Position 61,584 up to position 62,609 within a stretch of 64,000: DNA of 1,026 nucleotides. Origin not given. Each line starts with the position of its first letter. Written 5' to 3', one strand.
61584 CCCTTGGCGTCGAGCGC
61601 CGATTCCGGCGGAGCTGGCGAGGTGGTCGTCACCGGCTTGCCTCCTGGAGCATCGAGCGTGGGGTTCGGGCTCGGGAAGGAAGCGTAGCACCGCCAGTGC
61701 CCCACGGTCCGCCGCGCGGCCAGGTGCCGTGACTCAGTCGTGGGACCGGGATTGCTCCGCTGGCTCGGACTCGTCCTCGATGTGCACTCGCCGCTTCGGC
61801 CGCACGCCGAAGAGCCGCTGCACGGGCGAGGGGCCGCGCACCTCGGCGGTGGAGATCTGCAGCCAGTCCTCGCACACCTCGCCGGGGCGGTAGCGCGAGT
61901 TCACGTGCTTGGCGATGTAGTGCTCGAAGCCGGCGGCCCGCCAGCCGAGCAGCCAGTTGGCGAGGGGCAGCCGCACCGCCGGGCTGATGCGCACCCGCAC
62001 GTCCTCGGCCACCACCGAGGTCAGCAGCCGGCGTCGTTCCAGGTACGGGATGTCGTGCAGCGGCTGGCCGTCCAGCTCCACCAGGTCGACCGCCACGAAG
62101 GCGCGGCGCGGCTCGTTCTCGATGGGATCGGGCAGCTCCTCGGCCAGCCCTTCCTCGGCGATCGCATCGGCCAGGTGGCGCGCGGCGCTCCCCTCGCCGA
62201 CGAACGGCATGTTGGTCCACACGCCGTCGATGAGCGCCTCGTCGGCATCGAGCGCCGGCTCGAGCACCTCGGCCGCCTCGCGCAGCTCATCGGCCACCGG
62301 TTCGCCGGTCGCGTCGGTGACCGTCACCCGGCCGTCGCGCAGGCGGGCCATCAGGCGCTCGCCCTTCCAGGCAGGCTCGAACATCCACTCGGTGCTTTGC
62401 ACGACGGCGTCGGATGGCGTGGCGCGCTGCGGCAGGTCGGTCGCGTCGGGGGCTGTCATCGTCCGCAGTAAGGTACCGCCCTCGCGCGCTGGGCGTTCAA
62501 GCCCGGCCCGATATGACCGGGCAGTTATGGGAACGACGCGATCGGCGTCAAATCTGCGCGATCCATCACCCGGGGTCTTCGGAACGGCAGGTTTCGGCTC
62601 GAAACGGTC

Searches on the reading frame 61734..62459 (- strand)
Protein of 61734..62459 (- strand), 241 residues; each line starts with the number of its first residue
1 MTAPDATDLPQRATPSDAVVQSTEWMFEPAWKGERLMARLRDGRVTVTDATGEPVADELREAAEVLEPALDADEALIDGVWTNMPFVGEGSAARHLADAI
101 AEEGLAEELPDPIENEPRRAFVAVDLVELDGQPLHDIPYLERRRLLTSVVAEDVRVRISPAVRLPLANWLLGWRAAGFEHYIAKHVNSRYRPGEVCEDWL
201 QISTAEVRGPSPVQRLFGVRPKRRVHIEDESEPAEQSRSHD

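Call 3: search_protein_families(library=pfam, proteins=[window:61734-62459:-], max_evalue=0.01)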
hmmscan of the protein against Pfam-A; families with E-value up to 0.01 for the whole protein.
window:61734-62459:- (241 aa): 1 family
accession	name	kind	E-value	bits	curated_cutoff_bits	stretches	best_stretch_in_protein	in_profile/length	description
PF01068.26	DNA_ligase_A_M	-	7.3e-10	39.3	26.2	1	21-201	18-202/204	ATP dependent DNA ligase domain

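Call 4: search_protein_families(library=ncbifam, proteins=[window:61734-62459:-], max_evalue=0.01)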
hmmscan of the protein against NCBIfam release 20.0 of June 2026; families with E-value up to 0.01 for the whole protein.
window:61734-62459:- (241 aa): 11 families
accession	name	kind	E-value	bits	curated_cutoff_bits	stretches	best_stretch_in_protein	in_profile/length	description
NF007210.0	PRK09632.1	equivalog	5.9e-21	74.4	989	1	18-204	489-659/781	ATP-dependent DNA ligase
TIGR02779.1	NHEJ_ligase_lig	equivalog_domain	8e-18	64.7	227.75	1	14-202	5-183/302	non-homologous end-joining DNA ligase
NF006078.0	PRK08224.1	equivalog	5.3e-10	38.7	296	1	10-194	11-191/350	ATP-dependent DNA ligase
TIGR02776.1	NHEJ_ligase_prk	equivalog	5.8e-10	38.6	373.2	1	21-202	3-175/587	DNA ligase D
NF004628.0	PRK05972.1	subfamily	5.8e-10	37.9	895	1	10-202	246-426/870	ATP-dependent DNA ligase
NF005796.0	PRK07636.1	subfamily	3.6e-07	29.6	337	1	20-202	15-184/275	ATP-dependent DNA ligase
NF002868.0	PRK03180.1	equivalog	6.3e-07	28.4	641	1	18-203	198-380/509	ATP-dependent DNA ligase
TIGR04120.1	DNA_lig_bact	equivalog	2e-05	23.8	400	1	18-200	216-394/526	cisplatin damage response ATP-dependent DNA ligase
NF006701.0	PRK09247.1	equivalog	0.00022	20.3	543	1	18-199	220-402/540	ATP-dependent DNA ligase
NF007211.0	PRK09633.1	equivalog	0.0014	17.1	774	1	15-152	8-146/610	DNA ligase D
NF041331.1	LigA_Halo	equivalog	0.0027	16.3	830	1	9-201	233-424/552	ATP-dependent DNA ligase LigA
